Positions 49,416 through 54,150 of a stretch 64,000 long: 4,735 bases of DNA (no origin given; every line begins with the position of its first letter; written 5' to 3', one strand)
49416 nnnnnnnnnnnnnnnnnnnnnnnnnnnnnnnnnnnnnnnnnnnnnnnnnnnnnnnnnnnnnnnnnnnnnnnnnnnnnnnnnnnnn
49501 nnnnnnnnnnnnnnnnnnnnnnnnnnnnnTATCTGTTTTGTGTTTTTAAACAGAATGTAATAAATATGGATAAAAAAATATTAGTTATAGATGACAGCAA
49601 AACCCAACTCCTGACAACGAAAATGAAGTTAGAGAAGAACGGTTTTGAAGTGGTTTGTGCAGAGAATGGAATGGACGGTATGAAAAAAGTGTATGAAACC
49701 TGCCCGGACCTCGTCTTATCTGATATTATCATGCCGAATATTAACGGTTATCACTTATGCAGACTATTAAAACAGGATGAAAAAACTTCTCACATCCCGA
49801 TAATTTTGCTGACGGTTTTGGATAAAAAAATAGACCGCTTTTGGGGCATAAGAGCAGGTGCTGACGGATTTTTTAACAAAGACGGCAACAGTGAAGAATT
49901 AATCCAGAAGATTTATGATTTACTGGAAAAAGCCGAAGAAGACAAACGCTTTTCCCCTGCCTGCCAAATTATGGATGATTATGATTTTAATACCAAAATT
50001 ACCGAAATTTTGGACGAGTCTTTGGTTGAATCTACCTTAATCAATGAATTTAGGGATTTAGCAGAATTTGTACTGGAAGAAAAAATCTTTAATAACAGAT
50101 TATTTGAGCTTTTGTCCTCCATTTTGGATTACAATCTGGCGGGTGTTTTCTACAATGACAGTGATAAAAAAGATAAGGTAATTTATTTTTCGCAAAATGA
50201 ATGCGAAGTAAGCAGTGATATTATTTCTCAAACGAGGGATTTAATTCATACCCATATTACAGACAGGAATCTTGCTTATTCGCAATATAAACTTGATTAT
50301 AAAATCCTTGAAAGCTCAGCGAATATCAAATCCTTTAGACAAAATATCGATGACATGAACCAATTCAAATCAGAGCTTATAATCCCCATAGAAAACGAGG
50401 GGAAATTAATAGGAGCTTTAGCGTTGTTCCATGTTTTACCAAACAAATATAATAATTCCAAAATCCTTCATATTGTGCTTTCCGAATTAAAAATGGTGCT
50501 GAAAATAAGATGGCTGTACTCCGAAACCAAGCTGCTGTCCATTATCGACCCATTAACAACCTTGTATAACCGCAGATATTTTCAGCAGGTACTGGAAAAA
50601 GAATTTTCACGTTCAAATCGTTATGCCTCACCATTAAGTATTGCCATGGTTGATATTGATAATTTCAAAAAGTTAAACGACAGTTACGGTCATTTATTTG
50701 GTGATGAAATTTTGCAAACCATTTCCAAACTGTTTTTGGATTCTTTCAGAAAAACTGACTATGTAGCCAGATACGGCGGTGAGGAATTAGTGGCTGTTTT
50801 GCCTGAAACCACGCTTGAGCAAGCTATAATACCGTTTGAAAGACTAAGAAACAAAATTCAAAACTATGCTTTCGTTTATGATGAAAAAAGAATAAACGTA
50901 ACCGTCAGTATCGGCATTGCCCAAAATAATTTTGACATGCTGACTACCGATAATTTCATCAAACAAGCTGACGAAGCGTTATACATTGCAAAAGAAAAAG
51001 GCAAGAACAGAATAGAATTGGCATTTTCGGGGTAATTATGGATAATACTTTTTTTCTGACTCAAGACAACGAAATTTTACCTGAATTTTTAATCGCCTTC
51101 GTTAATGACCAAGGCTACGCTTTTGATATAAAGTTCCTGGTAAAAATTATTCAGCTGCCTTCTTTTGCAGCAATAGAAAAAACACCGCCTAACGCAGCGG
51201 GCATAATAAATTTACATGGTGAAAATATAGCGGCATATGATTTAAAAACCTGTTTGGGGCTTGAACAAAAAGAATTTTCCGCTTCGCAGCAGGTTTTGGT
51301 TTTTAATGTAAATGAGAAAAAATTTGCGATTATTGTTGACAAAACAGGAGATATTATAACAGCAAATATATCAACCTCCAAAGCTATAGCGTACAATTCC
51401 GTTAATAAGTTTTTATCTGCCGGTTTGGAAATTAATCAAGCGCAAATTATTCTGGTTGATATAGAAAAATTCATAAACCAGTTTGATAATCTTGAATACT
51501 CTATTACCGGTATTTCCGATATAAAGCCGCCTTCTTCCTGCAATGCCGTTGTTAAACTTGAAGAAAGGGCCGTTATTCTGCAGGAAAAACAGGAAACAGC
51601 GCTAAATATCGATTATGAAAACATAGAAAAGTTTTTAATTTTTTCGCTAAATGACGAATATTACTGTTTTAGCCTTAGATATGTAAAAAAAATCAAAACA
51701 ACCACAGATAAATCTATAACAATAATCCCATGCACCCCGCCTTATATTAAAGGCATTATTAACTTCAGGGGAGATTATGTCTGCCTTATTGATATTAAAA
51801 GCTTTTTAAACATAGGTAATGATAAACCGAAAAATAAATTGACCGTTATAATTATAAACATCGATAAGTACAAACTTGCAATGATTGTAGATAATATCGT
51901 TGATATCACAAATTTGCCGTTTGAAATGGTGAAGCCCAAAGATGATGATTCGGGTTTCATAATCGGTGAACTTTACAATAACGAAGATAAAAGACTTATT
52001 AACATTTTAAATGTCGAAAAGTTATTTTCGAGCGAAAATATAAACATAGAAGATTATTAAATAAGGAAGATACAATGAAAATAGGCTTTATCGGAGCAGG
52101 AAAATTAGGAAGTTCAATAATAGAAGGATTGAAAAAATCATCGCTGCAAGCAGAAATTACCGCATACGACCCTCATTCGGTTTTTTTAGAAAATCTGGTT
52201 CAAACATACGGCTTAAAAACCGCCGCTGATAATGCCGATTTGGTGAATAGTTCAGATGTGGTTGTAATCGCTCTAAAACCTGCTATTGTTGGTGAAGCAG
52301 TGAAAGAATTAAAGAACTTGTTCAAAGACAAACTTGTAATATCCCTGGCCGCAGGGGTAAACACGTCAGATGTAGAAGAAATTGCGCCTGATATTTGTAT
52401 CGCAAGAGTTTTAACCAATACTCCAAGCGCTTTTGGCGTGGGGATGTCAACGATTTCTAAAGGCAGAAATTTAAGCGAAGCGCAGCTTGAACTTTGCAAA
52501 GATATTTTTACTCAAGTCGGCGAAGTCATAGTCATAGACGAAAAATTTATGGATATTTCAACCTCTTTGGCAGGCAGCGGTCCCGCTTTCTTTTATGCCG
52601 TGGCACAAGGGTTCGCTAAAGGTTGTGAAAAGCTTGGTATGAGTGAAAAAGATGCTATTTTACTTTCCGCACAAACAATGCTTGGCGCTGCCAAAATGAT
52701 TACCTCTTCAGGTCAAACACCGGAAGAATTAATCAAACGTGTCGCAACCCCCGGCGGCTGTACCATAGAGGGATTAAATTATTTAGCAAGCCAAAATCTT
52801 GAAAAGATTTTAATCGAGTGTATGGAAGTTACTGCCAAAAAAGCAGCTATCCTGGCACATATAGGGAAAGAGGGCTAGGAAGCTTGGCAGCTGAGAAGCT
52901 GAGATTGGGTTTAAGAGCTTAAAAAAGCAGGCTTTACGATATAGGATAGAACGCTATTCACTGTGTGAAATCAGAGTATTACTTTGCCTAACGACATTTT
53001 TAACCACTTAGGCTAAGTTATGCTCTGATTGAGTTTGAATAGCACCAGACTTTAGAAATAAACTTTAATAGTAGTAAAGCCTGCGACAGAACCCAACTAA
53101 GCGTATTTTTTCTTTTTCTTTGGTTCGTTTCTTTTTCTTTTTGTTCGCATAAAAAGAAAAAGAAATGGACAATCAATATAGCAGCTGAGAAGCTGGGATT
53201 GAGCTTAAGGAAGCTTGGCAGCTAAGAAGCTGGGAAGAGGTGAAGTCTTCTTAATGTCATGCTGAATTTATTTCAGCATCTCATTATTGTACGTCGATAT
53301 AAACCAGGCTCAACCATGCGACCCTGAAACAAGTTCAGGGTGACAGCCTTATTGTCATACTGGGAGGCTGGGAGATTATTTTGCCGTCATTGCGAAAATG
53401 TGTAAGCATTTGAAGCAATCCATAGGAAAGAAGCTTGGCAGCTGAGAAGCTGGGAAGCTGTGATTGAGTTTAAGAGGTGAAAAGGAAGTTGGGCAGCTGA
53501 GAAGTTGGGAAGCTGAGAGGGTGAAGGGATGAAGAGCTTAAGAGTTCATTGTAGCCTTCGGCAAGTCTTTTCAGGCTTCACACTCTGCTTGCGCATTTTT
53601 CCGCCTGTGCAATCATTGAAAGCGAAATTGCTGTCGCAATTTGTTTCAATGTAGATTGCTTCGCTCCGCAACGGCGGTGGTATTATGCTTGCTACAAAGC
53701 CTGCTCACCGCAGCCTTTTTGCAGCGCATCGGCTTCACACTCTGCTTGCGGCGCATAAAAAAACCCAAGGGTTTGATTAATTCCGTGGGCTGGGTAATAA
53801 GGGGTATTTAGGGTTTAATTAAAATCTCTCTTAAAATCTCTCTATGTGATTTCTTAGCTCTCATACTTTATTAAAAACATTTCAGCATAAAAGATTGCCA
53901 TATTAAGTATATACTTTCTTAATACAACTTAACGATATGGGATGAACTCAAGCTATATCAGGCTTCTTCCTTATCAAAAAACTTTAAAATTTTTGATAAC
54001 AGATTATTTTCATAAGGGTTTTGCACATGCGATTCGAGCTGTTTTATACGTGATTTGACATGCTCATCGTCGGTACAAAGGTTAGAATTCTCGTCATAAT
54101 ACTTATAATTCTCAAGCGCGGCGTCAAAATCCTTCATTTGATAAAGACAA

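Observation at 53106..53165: Perfect 15-position triple-helix module: two mirror-symmetric pyrimidine tracts plus the complementary purine tract on one strand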

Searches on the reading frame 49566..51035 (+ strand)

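Call 69: search_protein_families(library=pfam, proteins=[window:49566-51035:+], max_evalue=0.01)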
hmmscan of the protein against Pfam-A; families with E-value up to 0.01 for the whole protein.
window:49566-51035:+ (489 aa): 4 families
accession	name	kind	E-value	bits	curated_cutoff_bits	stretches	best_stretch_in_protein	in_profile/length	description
PF00990.26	GGDEF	-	4.1e-47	160.4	23.8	1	326-482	2-161/161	Diguanylate cyclase, GGDEF domain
PF00072.30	Response_reg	-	4.5e-22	78.8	30.2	1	5-116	1-110/111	Response regulator receiver domain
PF17955.6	Cas6b_N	-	0.00069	20.1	25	0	224-271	35-82/105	Cas6b N-terminal domain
PF24898.2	GGDEF_GdpP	-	0.00083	20.1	30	1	362-481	1-114/126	Cyclic-di-AMP phosphodiesterase GdpP-like, GGDEF domain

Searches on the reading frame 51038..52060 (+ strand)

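Call 69: search_protein_families(library=pfam, proteins=[window:51038-52060:+], max_evalue=0.01)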
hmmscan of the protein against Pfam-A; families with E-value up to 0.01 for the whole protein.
window:51038-52060:+ (340 aa): 1 family
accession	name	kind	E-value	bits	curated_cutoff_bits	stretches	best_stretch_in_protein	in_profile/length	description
PF01584.24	CheW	-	1.6e-45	154.5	23.5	2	199-333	2-137/138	CheW-like domain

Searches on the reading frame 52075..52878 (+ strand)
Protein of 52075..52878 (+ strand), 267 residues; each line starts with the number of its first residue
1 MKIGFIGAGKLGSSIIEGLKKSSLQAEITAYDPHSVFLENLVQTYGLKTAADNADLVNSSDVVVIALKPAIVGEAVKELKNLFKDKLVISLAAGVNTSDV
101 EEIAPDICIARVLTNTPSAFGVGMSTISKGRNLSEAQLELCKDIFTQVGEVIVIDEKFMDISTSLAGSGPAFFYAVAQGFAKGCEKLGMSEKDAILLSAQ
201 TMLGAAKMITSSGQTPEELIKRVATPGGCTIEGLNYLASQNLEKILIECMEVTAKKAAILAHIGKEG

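Call 11: find_encoding_contigs(protein=window:52075-52878:+, flank=10000, max_places=10)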
Protein window:52075-52878:+ (267 aa): 1 contig read that carries it; 1 place shown.
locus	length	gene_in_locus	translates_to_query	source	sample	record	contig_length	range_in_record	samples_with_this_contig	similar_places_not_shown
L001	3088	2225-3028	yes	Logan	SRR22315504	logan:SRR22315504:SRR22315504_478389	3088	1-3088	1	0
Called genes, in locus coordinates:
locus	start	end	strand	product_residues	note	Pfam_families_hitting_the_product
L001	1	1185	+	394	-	?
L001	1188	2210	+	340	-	PF01584:CheW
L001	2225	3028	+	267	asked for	PF03446:NAD_binding_2 (weak), PF03807:F420_oxidored, PF14748:P5CR_dimer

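Call 12: find_related_loci(query=window:52075-52878:+, collection=genome_contigs, flank=6000)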
Query window:52075-52878:+ (267 aa) in genome_contigs; peptide patterns used: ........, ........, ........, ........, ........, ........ (x = any residue, [..] = any of these).
600 stretches matched a pattern (row limit reached: there are more); 253 encode a relative of the query (tblastn E <= 1e-3); the best 80 are kept; 80 distinct loci.
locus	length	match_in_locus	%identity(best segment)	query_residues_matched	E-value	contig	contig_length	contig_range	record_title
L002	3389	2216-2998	38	1-257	1e-50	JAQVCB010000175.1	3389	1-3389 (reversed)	MAG: Candidatus Gastranaerophilales bacterium isolate STD2_79 NODE_137933_length_3389_cov_5.689148_Sandtown_D2, whole ge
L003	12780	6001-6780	36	1-258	2e-45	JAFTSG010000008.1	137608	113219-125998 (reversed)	MAG: Clostridia bacterium isolate RGIG4103 Roe_deer_Cecum.Co__c1266195, whole genome shotgun sequence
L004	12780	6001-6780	37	1-257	4e-45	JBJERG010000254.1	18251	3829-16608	MAG: Ruminococcus sp. isolate FUKU06_bin.005 NODE_550_length_18251_cov_8.893053, whole genome shotgun sequence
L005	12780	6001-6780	37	1-257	8e-45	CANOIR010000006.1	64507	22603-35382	MAG TPA_asm: uncultured Ruminococcus sp. isolate SRR13921779_bin.31_metawrap_v1.3_MAG genome assembly, contig: NODE.707_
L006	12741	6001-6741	38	1-241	3e-44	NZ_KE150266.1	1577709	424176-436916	Gleimia europaea ACS-120-V-Col10b acsNW-supercont1.1, whole genome shotgun sequence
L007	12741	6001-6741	39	1-241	2e-44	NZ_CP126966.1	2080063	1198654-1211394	Gleimia europaea strain UMB0652 chromosome, complete genome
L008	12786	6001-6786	35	1-257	9e-44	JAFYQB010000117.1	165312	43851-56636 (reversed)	MAG: Clostridia bacterium isolate RGIG7318 Water_buffalos_Cecum-4__c615384, whole genome shotgun sequence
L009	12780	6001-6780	33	1-257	5e-44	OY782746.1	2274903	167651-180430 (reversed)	MAG: Selenomonadaceae bacterium isolate 4fda78c2-e908-4b87-bee1-7819ea9ca0c8 genome assembly, chromosome: 1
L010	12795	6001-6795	34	1-260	2e-43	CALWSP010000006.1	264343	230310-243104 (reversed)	MAG: uncultured Clostridia bacterium isolate E0_LS__bin164 genome assembly, contig: E0_LS__k127_2409115, whole genome sh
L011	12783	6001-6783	34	1-257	2e-43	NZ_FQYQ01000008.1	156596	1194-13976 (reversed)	Pseudobutyrivibrio xylanivorans DSM 14809, whole genome shotgun sequence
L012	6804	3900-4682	34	1-257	1e-42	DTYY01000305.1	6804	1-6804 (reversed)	MAG TPA_asm: Methanosarcinales archaeon isolate UWMA-0233 k99_475356, whole genome shotgun sequence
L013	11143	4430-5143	36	1-235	1e-42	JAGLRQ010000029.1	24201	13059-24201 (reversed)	MAG: Candidatus Auribacterota bacterium isolate RS_9_21 ROV157_9.bin.21.fa_29, whole genome shotgun sequence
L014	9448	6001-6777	35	1-257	3e-42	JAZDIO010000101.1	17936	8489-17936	MAG: Candidatus Firestonebacteria bacterium isolate MEGAHIT-group-0.405 k141_16413172, whole genome shotgun sequence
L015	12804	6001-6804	34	1-266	3e-42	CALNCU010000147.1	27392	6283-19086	MAG TPA_asm: uncultured Armatimonadetes bacterium isolate SRR1561993_bin.101_CONCOCT_v1.1_MAG genome assembly, contig: E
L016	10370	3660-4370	36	1-234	7e-42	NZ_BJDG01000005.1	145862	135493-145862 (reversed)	Lactiplantibacillus pingfangensis strain 382-1 contig5, whole genome shotgun sequence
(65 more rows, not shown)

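Call 14: find_homologous_proteins(query=window:52075-52878:+, max_evalue=1e-20)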
Query window:52075-52878:+ (267 aa): 867 proteins with E <= 1e-20 among 3149 candidates; the best 120 are listed.
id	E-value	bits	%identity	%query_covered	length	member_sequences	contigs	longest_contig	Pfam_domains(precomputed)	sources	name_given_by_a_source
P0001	1.2e-163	560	100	100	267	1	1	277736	PF14748.12,PF03446.22,PF03807.24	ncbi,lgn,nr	ncbi:MAG: pyrroline-5-carboxylate reductase [Candidatus Gastranaerophilales bacterium]|nr:pyrroline-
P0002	8.8e-76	273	51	98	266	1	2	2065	PF14748.12,PF03446.22,PF03807.24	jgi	-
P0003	6.1e-74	267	51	98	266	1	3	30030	PF14748.12,PF03807.24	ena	-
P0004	5.9e-73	263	51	98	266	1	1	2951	PF14748.12,PF03807.24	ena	-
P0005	6.9e-73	263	50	98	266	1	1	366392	PF14748.12,PF03807.24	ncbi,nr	ncbi:MAG: pyrroline-5-carboxylate reductase [bacterium]|nr:pyrroline-5-carboxylate reductase [bacter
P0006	5.1e-72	260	50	98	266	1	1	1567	PF14748.12,PF01408.29,PF03807.24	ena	-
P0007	5.7e-72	260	50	98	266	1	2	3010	PF14748.12,PF03807.24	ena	-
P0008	7.6e-72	260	48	98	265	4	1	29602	PF14748.12,PF03807.24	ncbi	-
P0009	8.3e-72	260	49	98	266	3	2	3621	PF14748.12,PF03807.24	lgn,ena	-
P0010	1.4e-71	259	50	98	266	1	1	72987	PF14748.12,PF03807.24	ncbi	-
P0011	2.2e-71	258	50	98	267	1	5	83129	PF14748.12,PF03807.24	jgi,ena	-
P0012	3.2e-71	258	50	98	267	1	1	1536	PF14748.12,PF03807.24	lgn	-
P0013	5.4e-71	257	49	98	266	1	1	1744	PF14748.12,PF01408.29,PF03807.24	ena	-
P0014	5.8e-71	257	48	98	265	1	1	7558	PF14748.12,PF03807.24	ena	-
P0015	6.5e-71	257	50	98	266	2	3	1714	PF14748.12,PF03807.24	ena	-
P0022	3.5e-70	254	49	98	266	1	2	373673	PF14748.12,PF03807.24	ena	-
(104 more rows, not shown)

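Call 61: find_encoding_contigs(protein=P0005, flank=10000, max_places=2)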
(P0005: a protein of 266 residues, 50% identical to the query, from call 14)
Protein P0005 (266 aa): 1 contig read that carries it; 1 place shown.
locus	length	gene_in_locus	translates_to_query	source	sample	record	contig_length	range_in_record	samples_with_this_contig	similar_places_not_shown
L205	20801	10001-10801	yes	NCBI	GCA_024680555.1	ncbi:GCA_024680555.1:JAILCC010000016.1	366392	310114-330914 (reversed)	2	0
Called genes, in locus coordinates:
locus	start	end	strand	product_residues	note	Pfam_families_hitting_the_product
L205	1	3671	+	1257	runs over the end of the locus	PF00128:Alpha-amylase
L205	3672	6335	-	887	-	PF01627:Hpt, PF02518:HATPase_c, PF01584:CheW, PF00072:Response_reg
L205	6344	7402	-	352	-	PF00015:MCPsignal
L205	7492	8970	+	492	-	PF00072:Response_reg, PF00990:GGDEF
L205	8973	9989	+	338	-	PF01584:CheW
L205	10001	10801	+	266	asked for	PF03807:F420_oxidored, PF14748:P5CR_dimer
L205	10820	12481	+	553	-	PF00920:ILVD_EDD_N, PF24877:ILV_EDD_C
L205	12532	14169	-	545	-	-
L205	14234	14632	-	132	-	-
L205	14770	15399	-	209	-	-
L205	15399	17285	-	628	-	PF01134:GIDA, PF07992:Pyr_redox_2 (weak), PF12831:FAD_oxidored (weak), PF21680:GIDA_C_1st, PF13932:SAM_GIDA_C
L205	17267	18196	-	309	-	PF01745:IPT, PF01715:IPPT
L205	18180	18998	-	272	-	-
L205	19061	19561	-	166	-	-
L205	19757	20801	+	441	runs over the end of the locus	PF00919:UPF0004, PF04055:Radical_SAM, PF01938:TRAM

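Call 62: find_encoding_contigs(protein=P0022, flank=10000, max_places=2)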
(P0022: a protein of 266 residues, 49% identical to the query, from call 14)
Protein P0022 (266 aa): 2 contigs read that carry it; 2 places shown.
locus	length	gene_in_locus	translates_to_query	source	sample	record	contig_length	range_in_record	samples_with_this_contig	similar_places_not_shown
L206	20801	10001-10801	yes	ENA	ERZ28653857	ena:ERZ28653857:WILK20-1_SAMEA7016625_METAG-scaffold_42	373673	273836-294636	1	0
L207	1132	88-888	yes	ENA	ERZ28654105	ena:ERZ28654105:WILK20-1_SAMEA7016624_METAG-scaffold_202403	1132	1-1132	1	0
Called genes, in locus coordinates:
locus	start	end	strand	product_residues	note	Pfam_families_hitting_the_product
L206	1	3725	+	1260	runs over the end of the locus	PF00128:Alpha-amylase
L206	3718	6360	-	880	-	PF01627:Hpt, PF02518:HATPase_c, PF01584:CheW, PF00072:Response_reg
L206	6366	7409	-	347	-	PF00015:MCPsignal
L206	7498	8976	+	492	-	PF00072:Response_reg, PF00990:GGDEF, PF24898:GGDEF_GdpP (weak)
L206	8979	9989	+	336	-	PF01584:CheW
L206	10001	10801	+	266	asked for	PF03807:F420_oxidored, PF14748:P5CR_dimer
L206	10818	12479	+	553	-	PF00920:ILVD_EDD_N, PF24877:ILV_EDD_C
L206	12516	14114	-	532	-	-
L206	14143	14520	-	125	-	-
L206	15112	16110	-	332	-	-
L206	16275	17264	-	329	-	PF00551:Formyl_trans_N, PF02911:Formyl_trans_C (weak)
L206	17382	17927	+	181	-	-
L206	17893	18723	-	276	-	PF04951:Peptidase_M55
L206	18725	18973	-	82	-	-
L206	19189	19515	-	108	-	-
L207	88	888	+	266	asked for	PF03807:F420_oxidored, PF14748:P5CR_dimer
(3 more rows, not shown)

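Call 63: find_encoding_contigs(protein=P0011, flank=10000, max_places=2)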
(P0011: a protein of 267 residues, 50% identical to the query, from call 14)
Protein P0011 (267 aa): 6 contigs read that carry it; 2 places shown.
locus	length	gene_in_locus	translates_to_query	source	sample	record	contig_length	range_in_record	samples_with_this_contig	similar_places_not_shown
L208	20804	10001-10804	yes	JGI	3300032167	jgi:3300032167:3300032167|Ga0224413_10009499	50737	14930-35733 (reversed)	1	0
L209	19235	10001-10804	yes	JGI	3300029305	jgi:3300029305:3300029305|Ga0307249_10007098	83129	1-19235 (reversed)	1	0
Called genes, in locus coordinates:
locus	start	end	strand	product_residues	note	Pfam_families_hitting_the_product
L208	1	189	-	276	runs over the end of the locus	PF01416:PseudoU_synth_1 (weak), PF10105:DUF2344 (weak), PF01416:PseudoU_synth_1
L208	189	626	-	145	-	PF01196:Ribosomal_L17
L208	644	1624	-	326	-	PF01193:RNA_pol_L, PF01000:RNA_pol_A_bac, PF03118:RNA_pol_A_CTD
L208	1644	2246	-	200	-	PF00163:Ribosomal_S4, PF01479:S4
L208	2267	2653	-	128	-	PF00411:Ribosomal_S11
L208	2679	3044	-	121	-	PF00416:Ribosomal_S13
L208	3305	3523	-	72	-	PF01176:eIF-1a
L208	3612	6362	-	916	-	PF01627:Hpt, PF02518:HATPase_c, PF01584:CheW, PF00072:Response_reg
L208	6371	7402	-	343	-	PF00015:MCPsignal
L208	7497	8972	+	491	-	PF00072:Response_reg, PF00990:GGDEF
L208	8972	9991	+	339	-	PF01584:CheW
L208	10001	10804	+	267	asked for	PF03807:F420_oxidored, PF14748:P5CR_dimer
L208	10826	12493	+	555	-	PF00920:ILVD_EDD_N, PF24877:ILV_EDD_C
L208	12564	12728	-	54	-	-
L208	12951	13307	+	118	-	-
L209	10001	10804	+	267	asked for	PF03807:F420_oxidored, PF14748:P5CR_dimer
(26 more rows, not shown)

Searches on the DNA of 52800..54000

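Call 8: search_rna_families(source=window, start=52800, end=54000, threshold=evalue, max_evalue=10)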
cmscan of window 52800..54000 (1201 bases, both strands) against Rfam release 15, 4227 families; matches with E-value up to 10: 35.
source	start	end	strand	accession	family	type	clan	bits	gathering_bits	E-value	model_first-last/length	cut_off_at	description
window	53119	53176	+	RF03794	MIR5298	Gene; miRNA;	-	34.6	70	0.0015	1-80/80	no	MIR5298 microRNA precursor family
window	53128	53165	-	RF03872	MIR6426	Gene; miRNA;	-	27.7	96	0.0057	1-84/84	no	MIR6426 microRNA precursor family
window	53125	53168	+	RF03872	MIR6426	Gene; miRNA;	-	27.4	96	0.0068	1-84/84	no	MIR6426 microRNA precursor family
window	53112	53181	+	RF03719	mir-3914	Gene; miRNA;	-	26.4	97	0.0048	1-95/95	no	mir-3914 microRNA precursor family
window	53120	53173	+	RF03578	mir-3910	Gene; miRNA;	-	26.2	95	0.013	1-82/82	no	mir-3910 microRNA precursor family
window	53123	53170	+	RF04239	mir-4679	Gene; miRNA;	-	22.9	88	0.15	1-75/75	no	mir-4679 microRNA precursor family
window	53124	53169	+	RF03658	mir-2300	Gene; miRNA;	-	22.6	90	0.079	1-74/74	no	mir-2300 microRNA precursor family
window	53095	53185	-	RF01859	Phe_leader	Cis-reg; leader;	-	22.6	55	0.48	1-125/125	no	Phenylalanine leader peptide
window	53120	53173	-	RF03578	mir-3910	Gene; miRNA;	-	22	95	0.18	1-82/82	no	mir-3910 microRNA precursor family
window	53123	53170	+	RF03313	mir-1468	Gene; miRNA;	-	21.6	95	0.3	1-86/86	no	mir-1468 microRNA precursor family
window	53123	53170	+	RF03834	mir-3173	Gene; miRNA;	-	21.6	84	0.54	16-63/80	no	mir-3173 microRNA precursor family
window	53123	53170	+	RF04099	MIR837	Gene; miRNA;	-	21.5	117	0.21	1-122/122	no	MIR837 microRNA precursor family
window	52970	53029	+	RF03715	mir-977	Gene; miRNA;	-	21.1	109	0.33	1-90/90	no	mir-977 microRNA precursor family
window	53124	53169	+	RF03933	MIR6445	Gene; miRNA;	-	20.7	100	0.38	1-117/117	no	MIR6445 microRNA precursor family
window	52969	53030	+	RF04134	MIR7504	Gene; miRNA;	-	20.2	83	1.6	1-124/124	no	MIR7504 microRNA precursor family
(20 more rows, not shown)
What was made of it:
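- Weak sub-threshold Rfam hits to Phe_leader (call 8).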

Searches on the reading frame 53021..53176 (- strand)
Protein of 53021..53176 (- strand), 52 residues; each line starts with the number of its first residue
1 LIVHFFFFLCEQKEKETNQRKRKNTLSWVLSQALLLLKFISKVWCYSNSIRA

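Call 69: search_protein_families(library=pfam, proteins=[window:53021-53176:-], max_evalue=0.01)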
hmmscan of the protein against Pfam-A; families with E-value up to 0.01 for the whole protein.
seq(52 aa): 0 families
